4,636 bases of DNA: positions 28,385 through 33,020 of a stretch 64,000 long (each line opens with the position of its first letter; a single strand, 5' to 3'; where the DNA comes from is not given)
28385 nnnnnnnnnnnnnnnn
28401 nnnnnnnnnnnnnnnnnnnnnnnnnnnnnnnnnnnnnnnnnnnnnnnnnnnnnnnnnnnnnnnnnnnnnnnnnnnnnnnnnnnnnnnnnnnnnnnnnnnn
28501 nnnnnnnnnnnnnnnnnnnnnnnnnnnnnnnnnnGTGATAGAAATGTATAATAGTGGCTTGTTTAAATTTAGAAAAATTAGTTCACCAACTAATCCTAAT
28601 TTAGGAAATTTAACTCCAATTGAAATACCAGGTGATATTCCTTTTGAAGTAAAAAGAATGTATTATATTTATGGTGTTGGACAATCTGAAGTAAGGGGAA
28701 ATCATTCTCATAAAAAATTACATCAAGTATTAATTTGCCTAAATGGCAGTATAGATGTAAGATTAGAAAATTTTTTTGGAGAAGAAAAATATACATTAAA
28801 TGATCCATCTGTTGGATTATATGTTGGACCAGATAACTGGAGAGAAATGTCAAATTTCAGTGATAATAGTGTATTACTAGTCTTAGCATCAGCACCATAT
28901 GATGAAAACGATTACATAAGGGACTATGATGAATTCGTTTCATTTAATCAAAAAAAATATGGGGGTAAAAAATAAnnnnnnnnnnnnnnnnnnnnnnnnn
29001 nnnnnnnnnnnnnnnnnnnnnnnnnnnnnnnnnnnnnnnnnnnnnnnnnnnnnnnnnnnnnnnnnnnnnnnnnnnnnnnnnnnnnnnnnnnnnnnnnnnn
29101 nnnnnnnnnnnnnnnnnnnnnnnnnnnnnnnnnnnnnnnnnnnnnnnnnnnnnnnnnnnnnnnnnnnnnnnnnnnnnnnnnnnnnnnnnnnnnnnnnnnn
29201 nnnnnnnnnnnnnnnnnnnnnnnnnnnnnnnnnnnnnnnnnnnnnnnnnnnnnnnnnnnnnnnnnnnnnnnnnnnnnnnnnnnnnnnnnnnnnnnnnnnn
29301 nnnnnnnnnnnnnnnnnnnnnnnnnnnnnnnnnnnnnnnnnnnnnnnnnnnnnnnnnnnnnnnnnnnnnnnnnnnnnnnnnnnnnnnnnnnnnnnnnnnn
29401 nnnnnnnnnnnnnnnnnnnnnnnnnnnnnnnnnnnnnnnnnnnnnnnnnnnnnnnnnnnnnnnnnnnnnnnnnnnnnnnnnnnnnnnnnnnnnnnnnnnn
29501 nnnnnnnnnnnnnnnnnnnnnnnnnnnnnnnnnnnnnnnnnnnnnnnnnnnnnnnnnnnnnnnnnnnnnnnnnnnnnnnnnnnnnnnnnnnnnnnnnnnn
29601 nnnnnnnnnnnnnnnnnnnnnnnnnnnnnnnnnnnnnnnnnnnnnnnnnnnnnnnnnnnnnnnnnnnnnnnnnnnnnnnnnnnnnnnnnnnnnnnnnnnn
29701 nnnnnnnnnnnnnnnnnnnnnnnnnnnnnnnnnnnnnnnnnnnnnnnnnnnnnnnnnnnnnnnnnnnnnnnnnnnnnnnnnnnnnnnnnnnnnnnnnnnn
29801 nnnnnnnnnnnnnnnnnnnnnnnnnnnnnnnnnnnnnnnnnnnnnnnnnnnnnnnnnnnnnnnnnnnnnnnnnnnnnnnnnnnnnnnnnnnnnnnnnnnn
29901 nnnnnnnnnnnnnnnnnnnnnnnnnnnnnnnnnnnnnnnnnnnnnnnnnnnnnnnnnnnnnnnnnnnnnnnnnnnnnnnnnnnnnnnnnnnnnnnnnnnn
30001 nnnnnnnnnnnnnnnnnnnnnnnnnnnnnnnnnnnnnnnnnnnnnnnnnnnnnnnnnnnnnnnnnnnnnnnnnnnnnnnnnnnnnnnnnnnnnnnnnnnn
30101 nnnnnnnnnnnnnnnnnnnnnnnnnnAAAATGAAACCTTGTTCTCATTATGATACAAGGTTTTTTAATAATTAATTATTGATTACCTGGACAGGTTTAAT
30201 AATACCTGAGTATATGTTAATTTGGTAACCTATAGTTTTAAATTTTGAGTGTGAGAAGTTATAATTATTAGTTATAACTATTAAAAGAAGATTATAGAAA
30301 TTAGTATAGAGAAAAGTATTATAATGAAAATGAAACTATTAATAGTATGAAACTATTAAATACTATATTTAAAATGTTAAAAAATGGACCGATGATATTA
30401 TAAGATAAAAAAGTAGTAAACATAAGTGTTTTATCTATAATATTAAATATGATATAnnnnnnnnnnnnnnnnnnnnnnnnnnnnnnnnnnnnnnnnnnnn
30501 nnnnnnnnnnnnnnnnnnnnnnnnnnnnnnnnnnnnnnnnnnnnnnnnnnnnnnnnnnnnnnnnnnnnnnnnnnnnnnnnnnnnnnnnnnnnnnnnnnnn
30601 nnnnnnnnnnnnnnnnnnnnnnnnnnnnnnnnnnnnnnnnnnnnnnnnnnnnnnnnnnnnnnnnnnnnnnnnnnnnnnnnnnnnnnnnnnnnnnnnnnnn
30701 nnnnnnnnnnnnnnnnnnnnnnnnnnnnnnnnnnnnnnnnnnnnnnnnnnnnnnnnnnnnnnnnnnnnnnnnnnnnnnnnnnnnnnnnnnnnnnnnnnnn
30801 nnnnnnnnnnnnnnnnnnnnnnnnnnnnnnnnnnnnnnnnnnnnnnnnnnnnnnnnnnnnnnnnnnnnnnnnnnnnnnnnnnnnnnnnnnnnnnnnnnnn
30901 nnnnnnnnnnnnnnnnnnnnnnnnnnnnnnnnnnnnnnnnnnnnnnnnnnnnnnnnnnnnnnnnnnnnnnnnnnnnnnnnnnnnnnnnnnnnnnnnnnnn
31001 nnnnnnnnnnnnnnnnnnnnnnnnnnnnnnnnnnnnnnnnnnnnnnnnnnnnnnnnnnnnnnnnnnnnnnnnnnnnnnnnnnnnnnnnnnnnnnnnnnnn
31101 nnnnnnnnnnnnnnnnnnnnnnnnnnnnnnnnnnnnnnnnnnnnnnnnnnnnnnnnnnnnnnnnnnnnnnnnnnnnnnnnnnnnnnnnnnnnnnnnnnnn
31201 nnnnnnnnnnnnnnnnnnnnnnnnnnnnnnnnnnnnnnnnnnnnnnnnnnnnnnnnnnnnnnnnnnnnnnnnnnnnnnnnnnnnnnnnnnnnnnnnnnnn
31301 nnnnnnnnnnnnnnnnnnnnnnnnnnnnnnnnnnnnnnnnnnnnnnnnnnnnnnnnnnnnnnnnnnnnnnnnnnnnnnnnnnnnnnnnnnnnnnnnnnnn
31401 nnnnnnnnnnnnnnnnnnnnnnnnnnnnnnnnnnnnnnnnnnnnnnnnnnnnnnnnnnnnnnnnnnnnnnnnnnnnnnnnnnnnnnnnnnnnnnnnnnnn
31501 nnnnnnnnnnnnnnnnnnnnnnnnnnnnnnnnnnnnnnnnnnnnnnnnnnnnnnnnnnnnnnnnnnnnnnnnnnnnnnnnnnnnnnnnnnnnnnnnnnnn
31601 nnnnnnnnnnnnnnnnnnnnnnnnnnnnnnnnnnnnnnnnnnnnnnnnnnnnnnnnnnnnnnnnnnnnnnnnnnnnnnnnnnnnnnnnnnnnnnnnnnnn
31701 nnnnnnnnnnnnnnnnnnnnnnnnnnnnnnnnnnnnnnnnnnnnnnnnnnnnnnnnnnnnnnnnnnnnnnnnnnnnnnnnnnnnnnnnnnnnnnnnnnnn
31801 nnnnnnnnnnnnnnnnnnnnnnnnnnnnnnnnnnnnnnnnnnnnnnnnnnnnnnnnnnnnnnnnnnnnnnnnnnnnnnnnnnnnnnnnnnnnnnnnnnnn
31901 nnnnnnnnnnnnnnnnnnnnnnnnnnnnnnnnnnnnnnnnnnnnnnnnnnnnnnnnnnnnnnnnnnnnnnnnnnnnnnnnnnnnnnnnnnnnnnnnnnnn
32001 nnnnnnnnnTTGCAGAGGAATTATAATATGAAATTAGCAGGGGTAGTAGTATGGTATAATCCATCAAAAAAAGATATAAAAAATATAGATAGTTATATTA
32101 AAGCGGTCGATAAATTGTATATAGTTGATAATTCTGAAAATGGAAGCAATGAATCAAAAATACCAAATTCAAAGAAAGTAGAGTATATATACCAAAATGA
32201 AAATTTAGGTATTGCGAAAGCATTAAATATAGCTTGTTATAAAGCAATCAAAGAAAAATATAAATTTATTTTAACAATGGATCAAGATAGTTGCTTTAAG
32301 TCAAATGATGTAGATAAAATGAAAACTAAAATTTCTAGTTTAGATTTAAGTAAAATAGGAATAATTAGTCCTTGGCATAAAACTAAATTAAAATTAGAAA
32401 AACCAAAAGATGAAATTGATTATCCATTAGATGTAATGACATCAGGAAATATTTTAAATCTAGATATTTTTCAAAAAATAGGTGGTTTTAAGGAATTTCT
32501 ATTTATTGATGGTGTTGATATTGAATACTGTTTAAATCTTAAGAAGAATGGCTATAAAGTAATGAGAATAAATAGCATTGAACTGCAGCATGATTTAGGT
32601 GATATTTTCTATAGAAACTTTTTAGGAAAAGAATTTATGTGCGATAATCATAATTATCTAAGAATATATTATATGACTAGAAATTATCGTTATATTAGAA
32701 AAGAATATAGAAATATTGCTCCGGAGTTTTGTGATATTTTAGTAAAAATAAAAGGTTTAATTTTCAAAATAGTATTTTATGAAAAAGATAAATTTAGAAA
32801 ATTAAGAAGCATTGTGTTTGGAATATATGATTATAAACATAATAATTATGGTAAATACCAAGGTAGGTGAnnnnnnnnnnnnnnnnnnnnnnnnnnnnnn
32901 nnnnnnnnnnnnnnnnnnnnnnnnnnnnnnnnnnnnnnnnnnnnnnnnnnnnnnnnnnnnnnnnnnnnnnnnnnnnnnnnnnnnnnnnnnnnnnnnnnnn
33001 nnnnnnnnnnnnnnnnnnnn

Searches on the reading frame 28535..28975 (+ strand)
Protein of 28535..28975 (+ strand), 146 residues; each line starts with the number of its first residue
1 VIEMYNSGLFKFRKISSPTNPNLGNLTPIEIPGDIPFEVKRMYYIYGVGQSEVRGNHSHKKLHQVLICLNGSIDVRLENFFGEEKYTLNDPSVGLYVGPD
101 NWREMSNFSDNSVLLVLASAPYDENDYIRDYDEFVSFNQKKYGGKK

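Call 53: search_protein_families(library=pfam, proteins=[window:28535-28975:+], max_evalue=0.00001)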
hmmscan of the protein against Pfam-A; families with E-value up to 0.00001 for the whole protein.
window:28535-28975:+ (146 aa): 1 family
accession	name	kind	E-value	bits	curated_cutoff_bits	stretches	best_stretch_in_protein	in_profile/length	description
PF05523.17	FdtA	-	8.1e-46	155.5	23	1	10-137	6-129/131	WxcM-like, C-terminal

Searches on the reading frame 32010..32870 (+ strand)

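Call 54: search_protein_families(library=pfam, proteins=[window:32010-32870:+], max_evalue=0.00001)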
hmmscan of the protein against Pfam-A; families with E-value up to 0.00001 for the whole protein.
window:32010-32870:+ (286 aa): 1 family
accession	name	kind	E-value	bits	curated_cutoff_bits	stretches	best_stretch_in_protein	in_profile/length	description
PF00535.33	Glycos_transf_2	-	1.4e-06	28.8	23.3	1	51-110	45-105/168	Glycosyl transferase family 2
